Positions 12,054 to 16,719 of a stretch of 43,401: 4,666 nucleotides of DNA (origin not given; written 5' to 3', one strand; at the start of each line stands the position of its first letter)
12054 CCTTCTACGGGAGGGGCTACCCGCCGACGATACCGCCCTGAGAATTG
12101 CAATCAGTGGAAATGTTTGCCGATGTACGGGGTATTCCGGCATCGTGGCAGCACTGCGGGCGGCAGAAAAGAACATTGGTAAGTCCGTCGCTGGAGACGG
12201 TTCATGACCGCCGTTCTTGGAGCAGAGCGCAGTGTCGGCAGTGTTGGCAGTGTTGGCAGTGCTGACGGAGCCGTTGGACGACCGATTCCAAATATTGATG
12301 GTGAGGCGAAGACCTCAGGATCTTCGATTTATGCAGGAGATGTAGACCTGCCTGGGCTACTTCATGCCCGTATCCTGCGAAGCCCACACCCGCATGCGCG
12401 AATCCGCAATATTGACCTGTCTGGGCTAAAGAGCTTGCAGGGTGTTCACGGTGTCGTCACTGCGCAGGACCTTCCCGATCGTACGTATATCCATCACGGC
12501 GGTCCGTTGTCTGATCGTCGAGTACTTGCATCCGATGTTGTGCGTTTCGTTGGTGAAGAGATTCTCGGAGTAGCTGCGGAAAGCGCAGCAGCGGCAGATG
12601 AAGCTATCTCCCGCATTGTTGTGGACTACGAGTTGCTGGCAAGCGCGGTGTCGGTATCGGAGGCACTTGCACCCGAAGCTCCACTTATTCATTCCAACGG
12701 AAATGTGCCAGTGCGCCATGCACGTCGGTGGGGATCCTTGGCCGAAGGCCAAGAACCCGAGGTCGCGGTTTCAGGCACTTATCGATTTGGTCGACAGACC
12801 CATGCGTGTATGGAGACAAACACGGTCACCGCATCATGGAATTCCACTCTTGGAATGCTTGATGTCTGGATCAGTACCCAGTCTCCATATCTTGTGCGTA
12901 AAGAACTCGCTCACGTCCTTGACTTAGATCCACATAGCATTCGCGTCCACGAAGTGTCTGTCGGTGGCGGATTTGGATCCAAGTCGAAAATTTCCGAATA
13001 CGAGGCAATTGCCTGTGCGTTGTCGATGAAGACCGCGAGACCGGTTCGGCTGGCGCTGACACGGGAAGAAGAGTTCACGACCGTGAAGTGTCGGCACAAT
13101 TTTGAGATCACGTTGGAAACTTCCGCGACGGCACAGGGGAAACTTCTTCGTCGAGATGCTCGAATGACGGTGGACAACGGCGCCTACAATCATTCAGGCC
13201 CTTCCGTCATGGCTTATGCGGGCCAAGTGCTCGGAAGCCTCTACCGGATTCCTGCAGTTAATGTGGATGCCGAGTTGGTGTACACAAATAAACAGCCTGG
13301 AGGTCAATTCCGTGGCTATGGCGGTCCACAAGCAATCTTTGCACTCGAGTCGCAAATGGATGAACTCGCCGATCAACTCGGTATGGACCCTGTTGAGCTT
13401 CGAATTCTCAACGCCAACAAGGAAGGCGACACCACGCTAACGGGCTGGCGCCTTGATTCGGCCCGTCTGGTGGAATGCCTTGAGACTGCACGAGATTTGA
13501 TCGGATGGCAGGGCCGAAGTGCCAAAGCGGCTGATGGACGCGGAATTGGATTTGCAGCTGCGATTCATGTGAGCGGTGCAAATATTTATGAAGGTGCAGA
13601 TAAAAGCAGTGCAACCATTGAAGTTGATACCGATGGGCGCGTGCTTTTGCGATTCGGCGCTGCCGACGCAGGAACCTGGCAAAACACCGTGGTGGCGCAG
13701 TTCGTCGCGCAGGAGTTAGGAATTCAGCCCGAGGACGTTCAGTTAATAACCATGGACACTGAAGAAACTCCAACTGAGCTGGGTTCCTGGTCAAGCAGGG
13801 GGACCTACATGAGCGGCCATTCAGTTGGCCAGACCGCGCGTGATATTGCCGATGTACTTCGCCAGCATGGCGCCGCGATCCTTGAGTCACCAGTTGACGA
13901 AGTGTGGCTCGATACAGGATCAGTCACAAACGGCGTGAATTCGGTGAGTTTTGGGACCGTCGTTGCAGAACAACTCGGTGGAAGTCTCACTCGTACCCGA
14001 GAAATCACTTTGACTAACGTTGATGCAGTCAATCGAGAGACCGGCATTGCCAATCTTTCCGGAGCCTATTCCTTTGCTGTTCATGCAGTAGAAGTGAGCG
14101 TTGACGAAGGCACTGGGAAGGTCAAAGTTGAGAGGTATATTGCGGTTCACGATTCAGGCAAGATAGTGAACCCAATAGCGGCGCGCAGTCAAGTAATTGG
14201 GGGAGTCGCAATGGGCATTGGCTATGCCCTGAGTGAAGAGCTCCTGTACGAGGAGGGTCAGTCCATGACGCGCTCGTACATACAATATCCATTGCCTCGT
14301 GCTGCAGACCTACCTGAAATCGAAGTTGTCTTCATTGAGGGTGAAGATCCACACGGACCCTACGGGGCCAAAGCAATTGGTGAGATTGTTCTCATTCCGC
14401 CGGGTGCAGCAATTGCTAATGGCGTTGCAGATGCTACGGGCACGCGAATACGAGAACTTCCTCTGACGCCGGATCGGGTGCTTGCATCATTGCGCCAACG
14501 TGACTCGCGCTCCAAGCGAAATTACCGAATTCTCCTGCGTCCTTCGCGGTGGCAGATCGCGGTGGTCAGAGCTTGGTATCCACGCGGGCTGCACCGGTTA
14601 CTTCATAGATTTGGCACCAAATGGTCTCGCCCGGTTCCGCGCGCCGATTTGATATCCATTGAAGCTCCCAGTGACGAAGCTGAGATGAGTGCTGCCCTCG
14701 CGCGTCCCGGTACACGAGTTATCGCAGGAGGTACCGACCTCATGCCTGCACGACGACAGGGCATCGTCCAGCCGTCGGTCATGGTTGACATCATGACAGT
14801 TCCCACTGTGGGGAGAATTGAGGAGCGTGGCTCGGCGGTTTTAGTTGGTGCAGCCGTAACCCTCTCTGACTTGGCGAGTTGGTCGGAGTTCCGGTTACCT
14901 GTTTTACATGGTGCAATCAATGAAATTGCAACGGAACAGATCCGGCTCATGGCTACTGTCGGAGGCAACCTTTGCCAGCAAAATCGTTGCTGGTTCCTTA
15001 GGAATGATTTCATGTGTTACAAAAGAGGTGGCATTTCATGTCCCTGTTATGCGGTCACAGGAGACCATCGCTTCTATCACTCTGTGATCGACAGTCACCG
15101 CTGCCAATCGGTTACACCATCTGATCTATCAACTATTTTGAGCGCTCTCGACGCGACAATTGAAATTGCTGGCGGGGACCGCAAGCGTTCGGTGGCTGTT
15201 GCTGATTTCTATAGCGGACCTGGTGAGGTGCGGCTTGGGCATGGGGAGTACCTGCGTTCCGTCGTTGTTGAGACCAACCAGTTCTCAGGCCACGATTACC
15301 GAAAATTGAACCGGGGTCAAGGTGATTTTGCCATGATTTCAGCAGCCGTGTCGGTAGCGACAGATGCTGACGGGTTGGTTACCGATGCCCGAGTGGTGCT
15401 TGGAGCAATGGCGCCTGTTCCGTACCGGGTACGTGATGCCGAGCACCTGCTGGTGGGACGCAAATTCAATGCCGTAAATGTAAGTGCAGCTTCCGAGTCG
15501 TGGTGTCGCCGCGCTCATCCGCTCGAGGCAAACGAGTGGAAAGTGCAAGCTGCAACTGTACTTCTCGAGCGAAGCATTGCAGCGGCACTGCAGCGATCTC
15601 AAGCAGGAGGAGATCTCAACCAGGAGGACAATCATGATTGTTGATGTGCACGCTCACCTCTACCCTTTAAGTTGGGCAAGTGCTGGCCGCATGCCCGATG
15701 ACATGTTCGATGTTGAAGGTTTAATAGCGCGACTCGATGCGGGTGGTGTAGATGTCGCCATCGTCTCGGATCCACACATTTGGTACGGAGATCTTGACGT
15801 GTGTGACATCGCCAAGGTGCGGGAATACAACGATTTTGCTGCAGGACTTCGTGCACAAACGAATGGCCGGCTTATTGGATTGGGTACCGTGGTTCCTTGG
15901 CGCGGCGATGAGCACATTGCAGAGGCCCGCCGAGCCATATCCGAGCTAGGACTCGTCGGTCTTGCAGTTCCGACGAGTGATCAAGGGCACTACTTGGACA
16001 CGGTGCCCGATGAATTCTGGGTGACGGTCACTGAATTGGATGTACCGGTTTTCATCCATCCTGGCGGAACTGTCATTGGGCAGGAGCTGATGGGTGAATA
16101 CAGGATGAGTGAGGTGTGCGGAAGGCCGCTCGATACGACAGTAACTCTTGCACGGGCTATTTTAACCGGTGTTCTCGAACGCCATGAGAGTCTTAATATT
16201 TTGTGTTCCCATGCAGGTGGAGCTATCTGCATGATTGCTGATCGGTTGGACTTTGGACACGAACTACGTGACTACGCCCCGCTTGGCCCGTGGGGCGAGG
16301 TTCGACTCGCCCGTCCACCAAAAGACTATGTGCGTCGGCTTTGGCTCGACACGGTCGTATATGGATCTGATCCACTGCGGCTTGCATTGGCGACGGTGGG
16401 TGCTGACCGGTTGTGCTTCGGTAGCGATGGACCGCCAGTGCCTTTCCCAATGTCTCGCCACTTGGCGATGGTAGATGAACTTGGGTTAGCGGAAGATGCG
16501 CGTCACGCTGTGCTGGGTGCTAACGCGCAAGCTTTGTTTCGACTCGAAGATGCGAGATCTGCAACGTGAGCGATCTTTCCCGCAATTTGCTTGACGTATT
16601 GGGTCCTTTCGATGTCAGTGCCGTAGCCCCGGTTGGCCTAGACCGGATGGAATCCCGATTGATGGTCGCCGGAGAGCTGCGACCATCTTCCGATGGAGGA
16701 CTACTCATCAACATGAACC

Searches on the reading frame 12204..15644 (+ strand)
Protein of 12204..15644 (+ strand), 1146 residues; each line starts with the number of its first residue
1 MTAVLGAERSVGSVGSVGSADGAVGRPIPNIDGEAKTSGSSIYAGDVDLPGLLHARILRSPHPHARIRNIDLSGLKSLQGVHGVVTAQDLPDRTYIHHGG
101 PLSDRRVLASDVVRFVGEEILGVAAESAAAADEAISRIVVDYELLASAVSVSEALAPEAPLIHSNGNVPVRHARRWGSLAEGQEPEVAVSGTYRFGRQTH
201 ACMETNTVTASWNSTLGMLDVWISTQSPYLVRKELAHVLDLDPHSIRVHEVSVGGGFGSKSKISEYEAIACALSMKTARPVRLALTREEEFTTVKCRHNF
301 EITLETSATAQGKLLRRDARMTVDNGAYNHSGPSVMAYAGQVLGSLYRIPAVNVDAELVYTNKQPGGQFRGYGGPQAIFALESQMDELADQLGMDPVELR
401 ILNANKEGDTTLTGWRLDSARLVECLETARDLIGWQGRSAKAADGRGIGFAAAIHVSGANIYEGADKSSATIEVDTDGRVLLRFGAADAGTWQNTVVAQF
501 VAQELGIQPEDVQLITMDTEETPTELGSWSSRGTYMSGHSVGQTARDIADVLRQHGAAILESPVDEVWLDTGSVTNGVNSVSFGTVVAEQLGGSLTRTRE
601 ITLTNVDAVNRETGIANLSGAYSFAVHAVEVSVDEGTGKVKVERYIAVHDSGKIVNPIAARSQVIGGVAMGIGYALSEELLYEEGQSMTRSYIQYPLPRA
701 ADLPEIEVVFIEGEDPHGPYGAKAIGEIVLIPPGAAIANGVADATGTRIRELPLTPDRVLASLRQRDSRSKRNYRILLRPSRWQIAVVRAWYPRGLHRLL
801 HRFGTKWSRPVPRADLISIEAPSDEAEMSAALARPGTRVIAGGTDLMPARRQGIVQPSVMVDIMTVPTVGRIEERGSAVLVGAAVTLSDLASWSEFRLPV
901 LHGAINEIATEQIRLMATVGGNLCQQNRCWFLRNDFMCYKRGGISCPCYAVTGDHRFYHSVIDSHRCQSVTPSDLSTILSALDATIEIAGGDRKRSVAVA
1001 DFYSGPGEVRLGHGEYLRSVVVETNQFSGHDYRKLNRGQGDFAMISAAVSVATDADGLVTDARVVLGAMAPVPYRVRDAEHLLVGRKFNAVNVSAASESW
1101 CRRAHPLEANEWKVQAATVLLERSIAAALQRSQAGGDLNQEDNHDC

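Call 54: search_solved_structures(query=window:12204-15644:+, max_evalue=1e-20)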
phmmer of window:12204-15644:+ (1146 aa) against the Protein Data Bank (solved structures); distinct sequences matched with E-value up to 1e-20: 45.
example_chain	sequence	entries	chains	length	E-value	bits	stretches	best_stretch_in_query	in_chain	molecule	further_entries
1rm6_A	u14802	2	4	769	2.6e-115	389.6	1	21-766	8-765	4-hydroxybenzoyl-CoA reductase alpha subunit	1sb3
8uem_A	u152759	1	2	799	4e-94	319.4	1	39-766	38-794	Carbon monoxide dehydrogenase (Large chain), CoxL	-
7dqx_A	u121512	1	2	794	2.4e-84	287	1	18-762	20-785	6-hydroxypseudooxynicotine dehydrogenase complex subunit gamma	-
1t3q_B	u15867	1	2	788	3.6e-81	276.6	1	37-767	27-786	quinoline 2-oxidoreductase large subunit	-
1dgj_A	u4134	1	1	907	2.1e-77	264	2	3-558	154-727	ALDEHYDE OXIDOREDUCTASE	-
1n5w_B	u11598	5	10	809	3.7e-74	253.3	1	36-744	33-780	Carbon monoxide dehydrogenase large chain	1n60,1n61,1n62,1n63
1zxi_B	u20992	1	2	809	5.2e-74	252.8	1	36-744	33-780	Carbon monoxide dehydrogenase large chain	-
1sij_A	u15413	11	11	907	4.1e-73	249.9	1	20-764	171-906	Aldehyde oxidoreductase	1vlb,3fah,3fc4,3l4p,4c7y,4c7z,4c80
1ffu_B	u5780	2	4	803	6.3e-70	239.3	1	38-766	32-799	CUTL, MOLYBDOPROTEIN OF CARBON MONOXIDE DEHYDROGENASE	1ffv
3hrd_A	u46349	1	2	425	4.7e-68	233.1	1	25-431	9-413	Nicotinate dehydrogenase large molybdopterin subunit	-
4zoh_A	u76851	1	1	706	2.1e-67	231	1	24-756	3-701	Putative oxidoreductase molybdopterin-binding subunit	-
5g5h_C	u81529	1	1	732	2.7e-67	230.6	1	23-763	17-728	Aldehyde oxidoreductase molybdenum-binding subunit PaoC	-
5g5g_C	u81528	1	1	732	5e-67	229.7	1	23-763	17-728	PUTATIVE XANTHINE DEHYDROGENASE YAGS FAD-BINDING SUBUNIT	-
2w55_B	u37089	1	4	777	5.3e-61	209.8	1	23-404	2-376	XANTHINE DEHYDROGENASE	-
1jro_B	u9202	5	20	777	5.7e-61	209.6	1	23-404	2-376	xanthine dehydrogenase, chain B | XANTHINE DEHYDROGENASE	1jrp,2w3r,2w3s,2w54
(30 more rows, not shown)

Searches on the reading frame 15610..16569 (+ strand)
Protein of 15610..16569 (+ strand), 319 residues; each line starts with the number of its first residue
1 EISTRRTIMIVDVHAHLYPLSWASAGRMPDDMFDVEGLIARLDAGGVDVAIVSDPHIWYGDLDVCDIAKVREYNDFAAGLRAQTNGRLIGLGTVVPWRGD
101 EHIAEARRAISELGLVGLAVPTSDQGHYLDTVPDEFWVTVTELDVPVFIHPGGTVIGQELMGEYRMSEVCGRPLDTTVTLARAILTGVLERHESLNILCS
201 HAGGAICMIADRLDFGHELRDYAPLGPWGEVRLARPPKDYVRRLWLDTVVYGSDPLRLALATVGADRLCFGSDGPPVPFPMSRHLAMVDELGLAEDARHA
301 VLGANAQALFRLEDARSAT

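Call 58: search_protein_families(library=ncbifam, proteins=[window:15610-16569:+], max_evalue=0.00001)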
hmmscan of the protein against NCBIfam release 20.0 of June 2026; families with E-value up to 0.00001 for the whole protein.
window:15610-16569:+ (319 aa): 0 families

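Call 59: search_protein_families(library=pfam, proteins=[window:15610-16569:+], max_evalue=0.001)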
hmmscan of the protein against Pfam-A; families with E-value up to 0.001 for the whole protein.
window:15610-16569:+ (319 aa): 1 family
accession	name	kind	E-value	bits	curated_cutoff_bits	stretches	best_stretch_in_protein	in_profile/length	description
PF04909.20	Amidohydro_2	-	8.6e-29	101.6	26.4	1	11-312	1-289/289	Amidohydrolase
